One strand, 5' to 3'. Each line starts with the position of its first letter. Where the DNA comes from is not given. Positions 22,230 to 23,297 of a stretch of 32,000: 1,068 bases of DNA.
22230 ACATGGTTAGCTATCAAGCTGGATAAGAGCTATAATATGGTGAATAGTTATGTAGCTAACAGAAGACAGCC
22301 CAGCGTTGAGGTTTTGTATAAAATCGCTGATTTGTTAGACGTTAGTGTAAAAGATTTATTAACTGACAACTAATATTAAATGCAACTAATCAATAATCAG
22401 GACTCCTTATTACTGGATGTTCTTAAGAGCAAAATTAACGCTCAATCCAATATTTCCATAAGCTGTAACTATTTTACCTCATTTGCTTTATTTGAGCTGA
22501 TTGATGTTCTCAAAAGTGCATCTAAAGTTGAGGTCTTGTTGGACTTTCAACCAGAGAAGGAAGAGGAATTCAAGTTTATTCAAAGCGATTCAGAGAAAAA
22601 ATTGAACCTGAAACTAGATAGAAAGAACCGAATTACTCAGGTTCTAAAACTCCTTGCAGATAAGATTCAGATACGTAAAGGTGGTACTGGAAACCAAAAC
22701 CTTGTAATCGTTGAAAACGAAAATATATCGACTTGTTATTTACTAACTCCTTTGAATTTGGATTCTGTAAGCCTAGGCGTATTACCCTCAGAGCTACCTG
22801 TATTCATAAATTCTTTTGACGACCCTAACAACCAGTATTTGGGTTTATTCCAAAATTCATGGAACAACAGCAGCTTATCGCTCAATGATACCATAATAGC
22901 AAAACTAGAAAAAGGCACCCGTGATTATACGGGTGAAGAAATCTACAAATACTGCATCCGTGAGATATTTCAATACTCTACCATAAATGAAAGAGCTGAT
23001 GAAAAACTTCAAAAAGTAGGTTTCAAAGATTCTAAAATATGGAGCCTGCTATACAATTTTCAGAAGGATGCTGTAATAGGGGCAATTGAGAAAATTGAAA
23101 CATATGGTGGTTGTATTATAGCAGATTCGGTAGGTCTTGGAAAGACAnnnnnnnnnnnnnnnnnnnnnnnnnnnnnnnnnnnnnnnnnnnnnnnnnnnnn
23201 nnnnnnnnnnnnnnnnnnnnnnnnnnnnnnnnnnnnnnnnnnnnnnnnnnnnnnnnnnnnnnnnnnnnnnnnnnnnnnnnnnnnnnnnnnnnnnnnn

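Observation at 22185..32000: Six-gene plus-strand operon: XRE regulator, SNF2 helicase, DUF4391-like, GmrSD-like, Type III Mod, Type III Res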

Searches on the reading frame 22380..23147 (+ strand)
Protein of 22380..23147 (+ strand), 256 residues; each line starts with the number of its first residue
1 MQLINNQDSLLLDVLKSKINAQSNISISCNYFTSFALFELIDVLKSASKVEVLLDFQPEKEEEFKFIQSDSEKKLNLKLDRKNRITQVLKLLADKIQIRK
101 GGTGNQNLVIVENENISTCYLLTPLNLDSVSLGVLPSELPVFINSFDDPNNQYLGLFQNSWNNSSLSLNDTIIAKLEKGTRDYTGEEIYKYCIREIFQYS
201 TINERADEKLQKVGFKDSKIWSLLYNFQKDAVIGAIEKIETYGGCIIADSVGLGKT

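Call 42: find_homologous_proteins(query=window:22380-23147:+, max_evalue=0.001)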
Query seq(256 aa) (256 aa): 144 proteins with E <= 0.001 among 1423 candidates; the best 120 are listed.
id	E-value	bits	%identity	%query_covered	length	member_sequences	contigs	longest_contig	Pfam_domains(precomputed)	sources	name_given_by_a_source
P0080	5.4e-109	381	69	100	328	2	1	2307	PF00176.30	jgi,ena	-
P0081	1.1e-106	374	67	100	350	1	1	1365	PF00176.30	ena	-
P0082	1.3e-103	364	67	100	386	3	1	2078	PF00176.30,PF04851.22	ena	-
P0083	3.3e-101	356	65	100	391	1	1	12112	PF00270.36,PF00176.30,PF04851.22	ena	-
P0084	8.2e-89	315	57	100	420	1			PF00270.36,PF00176.30,PF04851.22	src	-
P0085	3.3e-82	294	56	99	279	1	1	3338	-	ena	-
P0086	3.9e-82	294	64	86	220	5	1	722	-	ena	-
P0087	1.4e-79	285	55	100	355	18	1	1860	PF00176.30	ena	-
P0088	3.9e-79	284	55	100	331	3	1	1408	-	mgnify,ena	mgnify:FL=1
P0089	1.0e-74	269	52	100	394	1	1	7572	PF00270.36,PF00176.30,PF04851.22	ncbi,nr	ncbi:MAG: DEAD/DEAH box helicase, partial [Schleiferiaceae bacterium]|nr:DEAD/DEAH box helicase [Sch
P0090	2.4e-65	239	49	95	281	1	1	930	PF00176.30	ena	-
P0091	6.7e-64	234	68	62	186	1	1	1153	-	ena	-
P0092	3.3e-61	225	74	55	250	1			PF00176.30,PF04851.22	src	-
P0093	7.2e-61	224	42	100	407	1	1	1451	PF00270.36,PF00176.30,PF04851.22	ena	-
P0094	1.8e-59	219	42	100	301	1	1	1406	-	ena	-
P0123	1.1e-21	96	32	100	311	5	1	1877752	PF00176.30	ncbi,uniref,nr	ncbi:SNF2-related protein [Aliarcobacter skirrowii]|uniref:SNF2-related protein n=1 Tax=Aliarcobacte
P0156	9.5e-17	79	30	100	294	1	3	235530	PF00176.30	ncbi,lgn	-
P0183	9.0e-15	73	28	100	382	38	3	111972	PF00176.30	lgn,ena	-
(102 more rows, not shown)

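Call 46: find_encoding_contigs(protein=P0123, flank=10000, max_places=1)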
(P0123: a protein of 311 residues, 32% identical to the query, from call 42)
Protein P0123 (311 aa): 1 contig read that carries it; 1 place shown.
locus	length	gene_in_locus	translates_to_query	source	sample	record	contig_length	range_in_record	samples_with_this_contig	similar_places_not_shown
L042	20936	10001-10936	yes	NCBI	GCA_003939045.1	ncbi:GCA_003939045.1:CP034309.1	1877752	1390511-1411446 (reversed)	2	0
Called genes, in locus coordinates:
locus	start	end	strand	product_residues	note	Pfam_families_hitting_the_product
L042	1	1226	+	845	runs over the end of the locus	PF05860:TPS, PF07581:Glug (faint), PF05342:Peptidase_M26_N (weak)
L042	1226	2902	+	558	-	PF07244:POTRA (weak), PF08479:POTRA_2, PF03865:ShlB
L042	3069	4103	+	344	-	PF02275:CBAH, PF03417:AAT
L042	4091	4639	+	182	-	-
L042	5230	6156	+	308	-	-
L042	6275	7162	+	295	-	PF20464:MmeI_N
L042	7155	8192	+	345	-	PF17761:DUF1016_N, PF06250:YhcG_C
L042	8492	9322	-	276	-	PF13276:HTH_21, PF00665:rve, PF13683:rve_3, PF13333:rve_2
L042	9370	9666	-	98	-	PF01527:HTH_Tnp_1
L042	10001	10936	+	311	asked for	PF00176:SNF2-rel_dom (weak)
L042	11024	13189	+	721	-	PF22590:Cas3-like_C_2 (faint), PF00271:Helicase_C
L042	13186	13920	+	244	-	PF14335:DUF4391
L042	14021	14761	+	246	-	-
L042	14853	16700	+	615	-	PF01555:N6_N4_Mtase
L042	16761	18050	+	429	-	PF09903:DUF2130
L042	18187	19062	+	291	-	PF07751:Abi_2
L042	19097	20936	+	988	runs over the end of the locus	PF04851:ResIII, PF00270:DEAD (weak), PF19778:RE_endonuc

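Call 47: find_encoding_contigs(protein=P0183, flank=10000, max_places=1)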
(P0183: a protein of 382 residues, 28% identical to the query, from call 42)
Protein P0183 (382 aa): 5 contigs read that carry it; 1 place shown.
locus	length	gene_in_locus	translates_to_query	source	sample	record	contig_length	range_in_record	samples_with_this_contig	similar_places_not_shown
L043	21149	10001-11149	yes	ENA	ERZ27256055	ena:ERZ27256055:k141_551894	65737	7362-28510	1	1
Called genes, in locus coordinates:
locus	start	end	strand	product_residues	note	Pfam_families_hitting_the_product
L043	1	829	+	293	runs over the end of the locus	PF11382:MctB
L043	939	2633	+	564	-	PF06418:CTP_synth_N, PF00117:GATase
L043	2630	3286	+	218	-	PF00293:NUDIX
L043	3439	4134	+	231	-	PF12840:HTH_20 (weak), PF21476:PF0610-like_N (weak)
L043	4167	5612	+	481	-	PF19295:SufBD_N, PF01458:SUFBD_core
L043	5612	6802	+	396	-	PF01458:SUFBD_core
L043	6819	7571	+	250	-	PF13481:AAA_25 (faint), PF00005:ABC_tran, PF02463:SMC_N (faint)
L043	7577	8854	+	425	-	PF00266:Aminotran_5, PF01053:Cys_Met_Meta_PP (weak)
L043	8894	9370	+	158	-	PF01592:NifU_N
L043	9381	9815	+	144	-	PF01883:FeS_assembly_P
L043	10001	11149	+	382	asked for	PF00176:SNF2-rel_dom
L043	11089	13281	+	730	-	PF00271:Helicase_C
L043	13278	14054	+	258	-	PF14335:DUF4391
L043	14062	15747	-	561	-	PF00501:AMP-binding, PF13193:AMP-binding_C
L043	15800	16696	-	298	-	PF04228:Zn_peptidase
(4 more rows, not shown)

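Call 48: find_encoding_contigs(protein=P0156, flank=10000, max_places=1)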
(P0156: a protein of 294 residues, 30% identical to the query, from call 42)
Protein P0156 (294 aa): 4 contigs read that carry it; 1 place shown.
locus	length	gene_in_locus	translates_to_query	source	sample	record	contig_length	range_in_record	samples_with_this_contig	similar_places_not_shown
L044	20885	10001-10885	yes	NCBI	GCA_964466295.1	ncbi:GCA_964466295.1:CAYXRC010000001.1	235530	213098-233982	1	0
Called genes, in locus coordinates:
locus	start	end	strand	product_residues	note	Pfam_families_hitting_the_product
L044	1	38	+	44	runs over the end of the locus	-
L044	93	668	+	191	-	-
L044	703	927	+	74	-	PF16902:FokI_D3 (faint)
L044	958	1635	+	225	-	PF13280:WYL, PF25583:WCX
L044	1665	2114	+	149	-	PF13671:AAA_33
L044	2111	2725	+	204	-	PF04446:Thg1, PF14413:Thg1C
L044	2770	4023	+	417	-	PF13280:WYL (weak)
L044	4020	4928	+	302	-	-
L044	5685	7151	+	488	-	PF11443:DUF2828, PF25043:DUF7788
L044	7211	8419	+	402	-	PF01139:RtcB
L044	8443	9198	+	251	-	PF10127:RlaP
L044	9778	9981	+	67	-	PF13443:HTH_26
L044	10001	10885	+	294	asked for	PF00176:SNF2-rel_dom (weak)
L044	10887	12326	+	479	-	PF09848:SLFN-g3_helicase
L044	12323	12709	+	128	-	PF00293:NUDIX, PF14815:NUDIX_4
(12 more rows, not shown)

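Call 51: predict_structure(alignment_id=A3)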
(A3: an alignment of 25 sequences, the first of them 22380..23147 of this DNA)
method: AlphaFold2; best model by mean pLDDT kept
length: 256 residues; sequences in the alignment: 25
mean_pLDDT: 80.8   pTM: 0.75
mean pLDDT of the five models: 80.8, 79.6, 78.2, 77.9, 74.4
residues with pLDDT >= 90: 121; 70-90: 64; 50-70: 57; < 50: 14
segments of 3 or more residues with pLDDT < 50: 245-256
pLDDT, mean of each block of 10 residues (from residue 1): 88 95 96 94 95 83 69 76 90 95 91 93 92 88 93 95 93 85 65 62 58 68 61 70 53 35
secondary structure, 60 per line:
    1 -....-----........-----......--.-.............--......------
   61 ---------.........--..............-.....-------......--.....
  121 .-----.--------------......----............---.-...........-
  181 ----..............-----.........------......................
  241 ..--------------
elements in order: E2-5 H11-18 E24-29 H34-46 E49-54 H70-78 H81-94 E96-100 E108-113 E116-121 E142-147 H152-163 H169-179 H185-198 H204-212 H219-242

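Call 56: fold_search(model_id=the predicted structure, library=pdb)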
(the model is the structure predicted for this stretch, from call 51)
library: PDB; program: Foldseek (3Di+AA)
matches with E <= 10: 328; with E <= 0.001: 3
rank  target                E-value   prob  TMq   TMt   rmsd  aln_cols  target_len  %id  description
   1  7clg_B                8.1e-06  1.00  0.46  0.16   4.3       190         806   14  Crystal structure of the ATP-dependent restriction endonuclease SauUSI (released 2021-01-20)
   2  7clg_A                1.4e-05  1.00  0.45  0.15   5.1       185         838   16  Crystal structure of the ATP-dependent restriction endonuclease SauUSI (released 2021-01-20)
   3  4rct_A                6.9e-05  1.00  0.41  0.31   4.6       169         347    9  Crystal structure of R-protein of NgoAVII restriction endonuclease (released 2014-12-24)
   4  5bpi_C                4.2e-03  1.00  0.34  0.33   6.4       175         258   10  Structure of TrmBL2, an archaeal chromatin protein, shows a novel mode of DNA binding. (released 2015-09-02)
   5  8v08_A                5.0e-03  1.00  0.37  0.25   4.3       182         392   14  Crystal structure of human PLD4 co-crystallized with 5'Pi-ssDNA (released 2024-03-13)
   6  2c1l_A                7.1e-03  1.00  0.39  0.29   4.9       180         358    9  Structure of the BfiI restriction endonuclease (released 2005-10-07)
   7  3hsi_C                7.1e-03  0.90  0.29  0.19   8.4       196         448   14  Crystal structure of phosphatidylserine synthase Haemophilus influenzae Rd KW20 (released 2009-06-30)
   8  3sq7_B                9.0e-03  0.95  0.30  0.19   6.3       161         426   12  Crystal Structure Analysis of the Yeast Tyrosyl-DNA Phosphodiesterase H432N_Glu Mutant (released 2011-12-28)
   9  3hsi_B                1.5e-02  0.87  0.30  0.20   8.2       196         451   14  Crystal structure of phosphatidylserine synthase Haemophilus influenzae Rd KW20 (released 2009-06-30)
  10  3hsi_A                2.0e-02  0.93  0.39  0.24  10.1       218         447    9  Crystal structure of phosphatidylserine synthase Haemophilus influenzae Rd KW20 (released 2009-06-30)
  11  3sq3_C                2.2e-02  0.89  0.33  0.22   8.4       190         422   13  Crystal Structure Analysis of the Yeast Tyrosyl-DNA Phosphodiesterase H182A Mutant (released 2011-12-28)
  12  5box_A                2.5e-02  0.98  0.34  0.33   6.7       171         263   12  Structure of TrmBL2, an archaeal chromatin protein, shows a novel mode of DNA binding. (released 2015-09-02)
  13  1xdo_A                2.8e-02  0.96  0.30  0.13   6.2       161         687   14  Crystal Structure of Escherichia coli Polyphosphate Kinase (released 2005-06-21)
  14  3sq8_B                3.0e-02  0.85  0.34  0.22   9.1       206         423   12  Crystal Structure Analysis of the Yeast Tyrosyl-DNA Phosphodiesterase 1 H432R Mutant (SCAN1 Mutant) (released 2011-12-28)
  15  1q32_A                3.2e-02  0.77  0.29  0.19   6.6       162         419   12  Crystal Structure Analysis of the Yeast Tyrosyl-DNA Phosphodiesterase (released 2004-09-07)
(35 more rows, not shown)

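Call 92: search_protein_families(library=pfam, proteins=[L042:14021-14761:+], max_evalue=0.001)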
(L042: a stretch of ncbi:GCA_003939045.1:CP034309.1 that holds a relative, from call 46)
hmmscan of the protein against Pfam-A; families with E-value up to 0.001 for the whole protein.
L042:14021-14761:+ (246 aa): 0 families
